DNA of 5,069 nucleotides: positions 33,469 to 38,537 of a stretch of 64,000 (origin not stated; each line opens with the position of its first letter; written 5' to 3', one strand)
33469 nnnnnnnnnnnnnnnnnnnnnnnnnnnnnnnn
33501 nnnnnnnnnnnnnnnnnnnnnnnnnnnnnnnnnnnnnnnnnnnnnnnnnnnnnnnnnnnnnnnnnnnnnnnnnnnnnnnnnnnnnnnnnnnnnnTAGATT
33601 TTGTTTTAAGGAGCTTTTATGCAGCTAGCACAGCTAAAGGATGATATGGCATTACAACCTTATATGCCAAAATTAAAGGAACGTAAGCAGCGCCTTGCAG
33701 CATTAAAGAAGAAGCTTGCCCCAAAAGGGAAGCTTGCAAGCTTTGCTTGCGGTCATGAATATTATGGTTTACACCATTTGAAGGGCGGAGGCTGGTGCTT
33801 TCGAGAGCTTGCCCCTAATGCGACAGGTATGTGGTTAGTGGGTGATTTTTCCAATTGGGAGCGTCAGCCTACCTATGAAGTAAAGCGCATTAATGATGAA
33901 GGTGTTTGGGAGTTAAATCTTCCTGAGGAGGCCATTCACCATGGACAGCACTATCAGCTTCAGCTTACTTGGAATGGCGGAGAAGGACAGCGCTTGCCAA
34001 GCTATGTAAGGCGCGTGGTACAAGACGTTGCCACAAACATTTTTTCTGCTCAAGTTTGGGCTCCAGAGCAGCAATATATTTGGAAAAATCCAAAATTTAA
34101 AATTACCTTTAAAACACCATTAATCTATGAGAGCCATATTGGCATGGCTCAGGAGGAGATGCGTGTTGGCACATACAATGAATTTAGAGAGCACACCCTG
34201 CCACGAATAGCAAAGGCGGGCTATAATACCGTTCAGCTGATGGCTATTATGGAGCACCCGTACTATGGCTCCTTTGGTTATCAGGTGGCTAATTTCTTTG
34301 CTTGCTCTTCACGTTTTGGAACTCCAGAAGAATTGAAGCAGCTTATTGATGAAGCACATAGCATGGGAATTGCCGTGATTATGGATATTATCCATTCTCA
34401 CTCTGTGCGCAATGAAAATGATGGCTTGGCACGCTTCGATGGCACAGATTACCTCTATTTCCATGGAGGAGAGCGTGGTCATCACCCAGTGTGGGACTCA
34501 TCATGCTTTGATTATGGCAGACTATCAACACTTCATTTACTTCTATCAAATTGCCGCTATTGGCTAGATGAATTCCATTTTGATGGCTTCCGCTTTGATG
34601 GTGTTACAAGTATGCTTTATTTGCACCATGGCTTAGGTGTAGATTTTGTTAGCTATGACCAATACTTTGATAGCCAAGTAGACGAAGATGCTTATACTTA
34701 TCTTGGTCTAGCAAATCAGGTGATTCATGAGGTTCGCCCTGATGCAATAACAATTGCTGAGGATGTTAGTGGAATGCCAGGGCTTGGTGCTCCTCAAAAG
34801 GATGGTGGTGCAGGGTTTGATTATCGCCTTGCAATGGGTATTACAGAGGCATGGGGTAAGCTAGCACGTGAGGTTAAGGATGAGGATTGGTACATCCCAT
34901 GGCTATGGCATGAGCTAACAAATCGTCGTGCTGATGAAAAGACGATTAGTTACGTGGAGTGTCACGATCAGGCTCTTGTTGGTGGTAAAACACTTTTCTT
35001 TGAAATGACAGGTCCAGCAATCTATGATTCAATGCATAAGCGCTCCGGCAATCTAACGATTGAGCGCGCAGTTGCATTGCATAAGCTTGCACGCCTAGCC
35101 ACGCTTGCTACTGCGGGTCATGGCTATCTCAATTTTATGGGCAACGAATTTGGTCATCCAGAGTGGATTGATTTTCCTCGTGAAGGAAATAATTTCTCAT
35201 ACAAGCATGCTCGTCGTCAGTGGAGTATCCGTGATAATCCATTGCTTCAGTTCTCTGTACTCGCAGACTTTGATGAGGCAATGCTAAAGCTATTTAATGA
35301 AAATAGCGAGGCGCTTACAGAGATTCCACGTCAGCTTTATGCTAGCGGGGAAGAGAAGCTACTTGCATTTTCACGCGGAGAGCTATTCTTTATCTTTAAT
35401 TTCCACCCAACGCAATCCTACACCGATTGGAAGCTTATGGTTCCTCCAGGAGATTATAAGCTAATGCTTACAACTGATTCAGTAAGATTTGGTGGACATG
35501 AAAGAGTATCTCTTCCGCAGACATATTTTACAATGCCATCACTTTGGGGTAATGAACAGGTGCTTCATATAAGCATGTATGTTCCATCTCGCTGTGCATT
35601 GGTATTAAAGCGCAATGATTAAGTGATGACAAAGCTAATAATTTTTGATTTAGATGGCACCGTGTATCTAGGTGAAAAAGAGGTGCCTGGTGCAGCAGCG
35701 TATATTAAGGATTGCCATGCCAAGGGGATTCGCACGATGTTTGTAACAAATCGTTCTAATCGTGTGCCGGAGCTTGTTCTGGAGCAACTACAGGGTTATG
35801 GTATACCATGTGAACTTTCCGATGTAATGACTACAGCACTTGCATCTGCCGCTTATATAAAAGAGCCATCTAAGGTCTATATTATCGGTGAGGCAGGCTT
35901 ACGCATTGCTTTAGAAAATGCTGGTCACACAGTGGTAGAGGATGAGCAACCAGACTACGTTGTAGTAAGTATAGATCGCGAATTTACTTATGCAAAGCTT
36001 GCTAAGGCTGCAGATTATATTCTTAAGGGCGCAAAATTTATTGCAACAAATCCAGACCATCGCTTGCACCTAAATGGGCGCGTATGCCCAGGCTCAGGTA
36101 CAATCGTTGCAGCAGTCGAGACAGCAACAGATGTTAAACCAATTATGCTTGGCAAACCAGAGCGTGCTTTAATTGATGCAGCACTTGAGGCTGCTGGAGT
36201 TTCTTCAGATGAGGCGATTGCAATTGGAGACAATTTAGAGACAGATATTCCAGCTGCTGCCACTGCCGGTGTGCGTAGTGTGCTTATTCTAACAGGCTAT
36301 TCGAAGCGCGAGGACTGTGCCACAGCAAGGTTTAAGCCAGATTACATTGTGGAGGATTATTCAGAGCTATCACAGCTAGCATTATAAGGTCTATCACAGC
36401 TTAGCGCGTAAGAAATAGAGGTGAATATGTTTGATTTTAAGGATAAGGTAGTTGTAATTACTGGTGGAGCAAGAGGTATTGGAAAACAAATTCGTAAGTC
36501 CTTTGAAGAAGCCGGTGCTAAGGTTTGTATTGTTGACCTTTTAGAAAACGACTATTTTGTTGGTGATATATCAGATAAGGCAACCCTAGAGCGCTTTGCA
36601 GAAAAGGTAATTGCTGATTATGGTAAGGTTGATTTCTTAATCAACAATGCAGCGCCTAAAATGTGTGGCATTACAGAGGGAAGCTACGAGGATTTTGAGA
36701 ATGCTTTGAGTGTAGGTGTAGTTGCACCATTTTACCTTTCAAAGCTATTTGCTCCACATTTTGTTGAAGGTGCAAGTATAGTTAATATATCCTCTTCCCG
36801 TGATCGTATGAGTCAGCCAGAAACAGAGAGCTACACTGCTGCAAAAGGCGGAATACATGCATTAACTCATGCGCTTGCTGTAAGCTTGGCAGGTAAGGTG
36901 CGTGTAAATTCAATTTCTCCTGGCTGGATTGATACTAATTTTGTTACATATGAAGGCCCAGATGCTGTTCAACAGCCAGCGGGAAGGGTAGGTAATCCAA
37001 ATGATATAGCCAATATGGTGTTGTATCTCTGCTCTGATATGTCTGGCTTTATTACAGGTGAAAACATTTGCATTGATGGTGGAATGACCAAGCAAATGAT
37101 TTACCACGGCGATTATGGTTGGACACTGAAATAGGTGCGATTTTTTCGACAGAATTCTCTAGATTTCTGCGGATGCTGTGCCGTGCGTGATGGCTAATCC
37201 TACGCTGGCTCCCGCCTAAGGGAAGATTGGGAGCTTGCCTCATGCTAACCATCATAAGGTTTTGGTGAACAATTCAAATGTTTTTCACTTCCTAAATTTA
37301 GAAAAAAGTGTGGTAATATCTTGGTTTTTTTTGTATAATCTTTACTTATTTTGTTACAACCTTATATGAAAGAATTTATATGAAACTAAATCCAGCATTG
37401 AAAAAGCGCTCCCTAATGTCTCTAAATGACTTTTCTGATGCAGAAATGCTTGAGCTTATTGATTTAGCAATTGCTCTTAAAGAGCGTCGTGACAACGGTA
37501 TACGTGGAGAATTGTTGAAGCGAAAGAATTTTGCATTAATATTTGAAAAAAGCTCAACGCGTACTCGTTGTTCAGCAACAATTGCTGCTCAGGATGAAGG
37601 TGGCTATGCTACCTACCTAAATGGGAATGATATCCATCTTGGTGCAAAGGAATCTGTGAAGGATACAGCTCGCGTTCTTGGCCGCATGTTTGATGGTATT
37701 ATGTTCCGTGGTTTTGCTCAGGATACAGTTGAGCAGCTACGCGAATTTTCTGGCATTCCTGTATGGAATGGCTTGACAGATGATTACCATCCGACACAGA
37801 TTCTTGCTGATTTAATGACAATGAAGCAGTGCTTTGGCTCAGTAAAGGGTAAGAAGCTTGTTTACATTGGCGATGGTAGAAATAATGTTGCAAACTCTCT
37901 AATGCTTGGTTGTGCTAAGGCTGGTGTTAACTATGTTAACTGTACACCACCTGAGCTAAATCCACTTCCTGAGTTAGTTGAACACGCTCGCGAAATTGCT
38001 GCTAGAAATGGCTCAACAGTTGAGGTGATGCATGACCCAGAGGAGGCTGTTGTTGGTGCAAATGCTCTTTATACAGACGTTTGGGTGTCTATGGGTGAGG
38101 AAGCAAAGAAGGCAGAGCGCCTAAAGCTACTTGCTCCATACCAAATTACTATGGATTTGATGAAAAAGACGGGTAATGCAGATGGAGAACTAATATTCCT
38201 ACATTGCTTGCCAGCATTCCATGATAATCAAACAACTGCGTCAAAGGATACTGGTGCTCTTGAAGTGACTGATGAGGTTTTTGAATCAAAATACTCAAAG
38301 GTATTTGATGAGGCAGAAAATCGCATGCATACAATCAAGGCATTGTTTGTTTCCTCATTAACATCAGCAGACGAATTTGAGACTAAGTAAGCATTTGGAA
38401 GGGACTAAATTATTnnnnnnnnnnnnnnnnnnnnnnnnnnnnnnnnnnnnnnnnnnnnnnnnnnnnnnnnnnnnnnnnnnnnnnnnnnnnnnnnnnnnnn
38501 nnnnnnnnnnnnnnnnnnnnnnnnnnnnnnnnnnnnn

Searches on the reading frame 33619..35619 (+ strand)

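Call 91: search_protein_families(library=pfam, proteins=[window:33619-35619:+], max_evalue=0.0001)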
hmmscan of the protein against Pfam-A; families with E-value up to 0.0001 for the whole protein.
window:33619-35619:+ (667 aa): 4 families
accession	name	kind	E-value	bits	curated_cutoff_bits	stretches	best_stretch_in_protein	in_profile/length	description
PF02806.24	Alpha-amylase_C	-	1.8e-16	60.7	21.2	1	577-665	7-94/95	Alpha amylase, C-terminal all-beta domain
PF00128.31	Alpha-amylase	-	5.1e-13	49.5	22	1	197-264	28-94/446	Alpha amylase, catalytic domain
PF02922.24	CBM_48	-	7.4e-11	42.7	22.4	1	49-122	2-74/83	Carbohydrate-binding module 48 (Isoamylase N-terminal domain)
PF22019.2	GlgB_N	-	6.3e-05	23.4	27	0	46-123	17-87/94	alpha-1,4-glucan branching enzyme GlgB, N-terminal domain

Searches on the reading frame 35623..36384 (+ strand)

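Call 91: search_protein_families(library=pfam, proteins=[window:35623-36384:+], max_evalue=0.0001)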
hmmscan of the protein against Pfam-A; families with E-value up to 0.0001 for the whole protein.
window:35623-36384:+ (254 aa): 5 families
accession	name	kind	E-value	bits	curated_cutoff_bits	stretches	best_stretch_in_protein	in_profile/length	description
PF13242.12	Hydrolase_like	-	3.1e-21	75.5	22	1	176-249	2-75/75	HAD-hyrolase-like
PF13344.12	Hydrolase_6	-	5.7e-21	74.9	27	1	6-101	1-99/101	Haloacid dehalogenase-like hydrolase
PF00702.32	Hydrolase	-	2.6e-18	67.6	26.4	1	4-216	2-191/191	haloacid dehalogenase-like hydrolase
PF13419.12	HAD_2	-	1.5e-09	38.6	23.8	1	168-221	128-177/178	Haloacid dehalogenase-like hydrolase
PF08282.18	Hydrolase_3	-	3.8e-05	24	20.9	0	6-57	1-53/255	haloacid dehalogenase-like hydrolase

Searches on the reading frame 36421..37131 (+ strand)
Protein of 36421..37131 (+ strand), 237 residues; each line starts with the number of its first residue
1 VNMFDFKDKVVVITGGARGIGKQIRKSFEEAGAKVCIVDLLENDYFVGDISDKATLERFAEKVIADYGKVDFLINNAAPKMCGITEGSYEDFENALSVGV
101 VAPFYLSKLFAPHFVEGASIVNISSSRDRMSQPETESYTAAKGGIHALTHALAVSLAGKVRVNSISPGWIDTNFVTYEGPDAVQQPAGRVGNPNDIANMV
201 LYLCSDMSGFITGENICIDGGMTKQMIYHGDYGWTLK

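Call 91: search_protein_families(library=pfam, proteins=[window:36421-37131:+], max_evalue=0.0001)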
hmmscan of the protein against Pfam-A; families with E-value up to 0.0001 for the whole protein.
window:36421-37131:+ (237 aa): 4 families
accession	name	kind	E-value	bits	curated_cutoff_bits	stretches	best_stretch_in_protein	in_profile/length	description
PF13561.12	adh_short_C2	-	5.2e-50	170.7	27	1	17-223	3-236/236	Enoyl-(Acyl carrier protein) reductase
PF00106.31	adh_short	-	7.9e-37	127.1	26.6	1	9-177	1-189/195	short chain dehydrogenase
PF23441.1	SDR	-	8.1e-08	32.4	27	1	50-222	70-255/258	SDR-like rossmann domain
PF08659.16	KR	-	1.1e-05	25.8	22.6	0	45-151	57-162/180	KR domain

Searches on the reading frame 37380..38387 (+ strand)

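Call 91: search_protein_families(library=pfam, proteins=[window:37380-38387:+], max_evalue=0.0001)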
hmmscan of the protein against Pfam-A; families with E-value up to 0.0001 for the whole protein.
window:37380-38387:+ (336 aa): 2 families
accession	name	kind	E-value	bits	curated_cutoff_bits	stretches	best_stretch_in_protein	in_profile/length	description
PF00185.30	OTCace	-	3.2e-53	180.4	29.4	1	156-324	1-155/157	Aspartate/ornithine carbamoyltransferase, Asp/Orn binding domain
PF02729.26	OTCace_N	-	3.2e-45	154.3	29.9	1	10-150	1-148/148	Aspartate/ornithine carbamoyltransferase, carbamoyl-P binding domain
